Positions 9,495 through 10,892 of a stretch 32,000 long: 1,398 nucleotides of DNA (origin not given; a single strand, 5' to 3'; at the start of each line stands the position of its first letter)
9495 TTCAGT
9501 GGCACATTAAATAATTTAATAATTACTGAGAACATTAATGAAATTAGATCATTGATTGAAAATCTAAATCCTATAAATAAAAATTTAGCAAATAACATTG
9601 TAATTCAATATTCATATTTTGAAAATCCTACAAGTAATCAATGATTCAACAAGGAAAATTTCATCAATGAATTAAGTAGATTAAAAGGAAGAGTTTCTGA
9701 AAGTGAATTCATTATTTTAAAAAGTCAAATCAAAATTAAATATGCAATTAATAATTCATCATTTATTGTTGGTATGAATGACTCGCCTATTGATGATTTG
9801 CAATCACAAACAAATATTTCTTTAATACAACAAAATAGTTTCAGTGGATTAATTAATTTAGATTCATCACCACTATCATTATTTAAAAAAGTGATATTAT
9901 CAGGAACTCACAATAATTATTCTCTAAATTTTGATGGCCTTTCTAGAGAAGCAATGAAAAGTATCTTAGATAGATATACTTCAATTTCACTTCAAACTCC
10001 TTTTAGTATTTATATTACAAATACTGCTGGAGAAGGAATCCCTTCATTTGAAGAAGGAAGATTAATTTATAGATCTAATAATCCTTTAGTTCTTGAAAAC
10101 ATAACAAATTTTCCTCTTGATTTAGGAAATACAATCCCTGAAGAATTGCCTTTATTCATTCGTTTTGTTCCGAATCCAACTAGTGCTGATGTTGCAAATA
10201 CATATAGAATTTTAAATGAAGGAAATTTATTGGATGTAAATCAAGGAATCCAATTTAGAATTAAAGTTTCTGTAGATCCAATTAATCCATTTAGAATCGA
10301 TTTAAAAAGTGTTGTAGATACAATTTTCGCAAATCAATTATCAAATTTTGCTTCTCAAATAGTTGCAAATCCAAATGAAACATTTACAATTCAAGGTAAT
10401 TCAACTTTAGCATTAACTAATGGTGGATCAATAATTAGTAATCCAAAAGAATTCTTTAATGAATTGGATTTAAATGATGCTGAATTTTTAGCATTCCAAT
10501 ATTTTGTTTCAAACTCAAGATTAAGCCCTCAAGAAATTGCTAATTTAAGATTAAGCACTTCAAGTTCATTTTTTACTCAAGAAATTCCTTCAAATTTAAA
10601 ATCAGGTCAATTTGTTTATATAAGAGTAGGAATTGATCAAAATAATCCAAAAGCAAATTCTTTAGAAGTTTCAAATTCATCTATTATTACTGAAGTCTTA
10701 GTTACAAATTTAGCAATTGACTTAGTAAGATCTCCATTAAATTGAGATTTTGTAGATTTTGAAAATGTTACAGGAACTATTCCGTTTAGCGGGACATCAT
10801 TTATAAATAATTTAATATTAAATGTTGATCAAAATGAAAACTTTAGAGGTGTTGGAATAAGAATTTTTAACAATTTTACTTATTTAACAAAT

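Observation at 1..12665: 12.7 kb of a single giant ORF: Gli521-type gliding protein with a lone C-terminal anchor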

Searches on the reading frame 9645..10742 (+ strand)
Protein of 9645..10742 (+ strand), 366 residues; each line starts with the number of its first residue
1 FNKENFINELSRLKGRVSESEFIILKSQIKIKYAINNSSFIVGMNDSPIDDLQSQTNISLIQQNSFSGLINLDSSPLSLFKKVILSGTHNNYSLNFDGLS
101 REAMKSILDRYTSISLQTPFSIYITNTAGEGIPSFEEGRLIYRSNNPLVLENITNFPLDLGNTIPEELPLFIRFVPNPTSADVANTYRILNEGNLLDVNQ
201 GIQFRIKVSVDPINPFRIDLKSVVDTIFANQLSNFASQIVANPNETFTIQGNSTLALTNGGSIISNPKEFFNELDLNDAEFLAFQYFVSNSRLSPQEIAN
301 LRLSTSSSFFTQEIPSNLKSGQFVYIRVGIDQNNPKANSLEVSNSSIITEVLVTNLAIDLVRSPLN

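Call 41: predict_structure(protein=window:9645-10742:+)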
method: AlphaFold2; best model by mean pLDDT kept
length: 366 residues; sequences in the alignment: 1
mean_pLDDT: 33.6   pTM: 0.26
mean pLDDT of the five models: 33.6, 30.1, 29.6, 29.5, 28.5
residues with pLDDT >= 90: 0; 70-90: 0; 50-70: 5; < 50: 361
segments of 3 or more residues with pLDDT < 50: 1-178, 187-366
pLDDT, mean of each block of 10 residues (from residue 1): 38 32 26 26 26 27 29 36 31 35 41 32 27 25 35 33 36 44 49 37 33 39 42 41 38 31 31 37 42 39 28 29 28 34 30 28 24
secondary structure, 60 per line:
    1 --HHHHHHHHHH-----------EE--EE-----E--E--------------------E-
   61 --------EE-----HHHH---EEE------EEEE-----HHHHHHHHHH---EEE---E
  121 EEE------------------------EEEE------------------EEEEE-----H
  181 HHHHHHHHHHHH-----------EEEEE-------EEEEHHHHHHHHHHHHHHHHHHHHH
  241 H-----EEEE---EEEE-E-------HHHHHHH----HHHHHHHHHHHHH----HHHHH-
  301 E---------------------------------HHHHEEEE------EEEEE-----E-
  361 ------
elements in order: H3-12 H76-79 E83-85 E92-95 H101-110 E114-116 E120-123 E148-151 E170-174 H180-192 E204-208 E216-219 H220-241 E247-250 E254-257 H267-273 H278-290 H295-299 H335-338 E339-342 E349-353

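Call 42: search_protein_representatives(protein=window:9645-10742:+)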
Query: 366 residues. Proteins with E-value up to 0.001 (for the whole library): 2; up to 1e-10: 2; up to 1e-30: 1. The best 2 are listed.
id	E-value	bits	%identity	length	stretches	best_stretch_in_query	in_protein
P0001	1.9e-224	760.1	100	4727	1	1-366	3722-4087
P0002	5.1e-13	65.2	27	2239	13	200-251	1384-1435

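Call 45: list_cluster_members(proteins=[P0001, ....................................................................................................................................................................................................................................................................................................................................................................])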
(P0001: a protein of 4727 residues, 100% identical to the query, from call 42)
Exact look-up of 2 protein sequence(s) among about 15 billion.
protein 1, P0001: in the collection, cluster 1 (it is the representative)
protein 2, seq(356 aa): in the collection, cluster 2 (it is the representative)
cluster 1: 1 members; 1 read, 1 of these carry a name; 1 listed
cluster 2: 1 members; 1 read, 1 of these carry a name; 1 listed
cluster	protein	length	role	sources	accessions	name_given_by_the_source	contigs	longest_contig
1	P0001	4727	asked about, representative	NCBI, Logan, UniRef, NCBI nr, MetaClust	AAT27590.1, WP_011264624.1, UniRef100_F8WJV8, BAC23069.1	gliding machinery surface structure protein Gli521 [[Mycoplasma] mobile] | Gli521 adhesion and gliding protein n=2 Tax=[Mycoplasma] mobile TaxID=2118 ... | Gli521 adhesion and gliding protein [[Mycoplasma] mobile]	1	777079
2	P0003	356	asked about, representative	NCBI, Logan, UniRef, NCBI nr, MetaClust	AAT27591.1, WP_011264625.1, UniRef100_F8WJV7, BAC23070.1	gliding machinery protein P42 [[Mycoplasma] mobile] | p42 expressed protein n=2 Tax=[Mycoplasma] mobile TaxID=2118 RepID=F8WJV7_MYCM1 | hypothetical protein [[Mycoplasma] mobile]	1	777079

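Call 46: find_encoding_contigs(protein=P0001, flank=10000, max_places=3)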
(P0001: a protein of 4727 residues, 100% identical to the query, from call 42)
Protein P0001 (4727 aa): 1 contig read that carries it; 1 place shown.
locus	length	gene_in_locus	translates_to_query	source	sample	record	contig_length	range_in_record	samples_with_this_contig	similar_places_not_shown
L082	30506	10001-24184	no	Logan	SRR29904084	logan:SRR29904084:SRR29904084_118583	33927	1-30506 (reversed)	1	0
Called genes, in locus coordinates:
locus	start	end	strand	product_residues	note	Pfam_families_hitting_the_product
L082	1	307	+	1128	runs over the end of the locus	PF04200:Lipoprotein_17 (weak)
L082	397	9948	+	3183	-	PF04200:Lipoprotein_17 (weak), PF13306:LRR_5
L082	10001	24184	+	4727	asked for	-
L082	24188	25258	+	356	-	-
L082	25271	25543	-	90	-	-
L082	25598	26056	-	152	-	-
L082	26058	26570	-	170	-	PF14015:DUF4231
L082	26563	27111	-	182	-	-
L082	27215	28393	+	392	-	-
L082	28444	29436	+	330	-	PF01628:HrcA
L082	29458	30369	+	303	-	PF01025:GrpE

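Call 48: search_protein_families(library=ncbifam, max_evalue=0.001, proteins=[P0001])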
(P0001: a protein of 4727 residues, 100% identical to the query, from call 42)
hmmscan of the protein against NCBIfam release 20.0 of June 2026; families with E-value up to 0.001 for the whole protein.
P0001 (4727 aa): 1 family
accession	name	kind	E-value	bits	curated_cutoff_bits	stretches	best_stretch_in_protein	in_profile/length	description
NF045860.1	glide_Gli521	exception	0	6047.2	2200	1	2-4725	1-4534/4534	gliding machinery surface structure protein Gli521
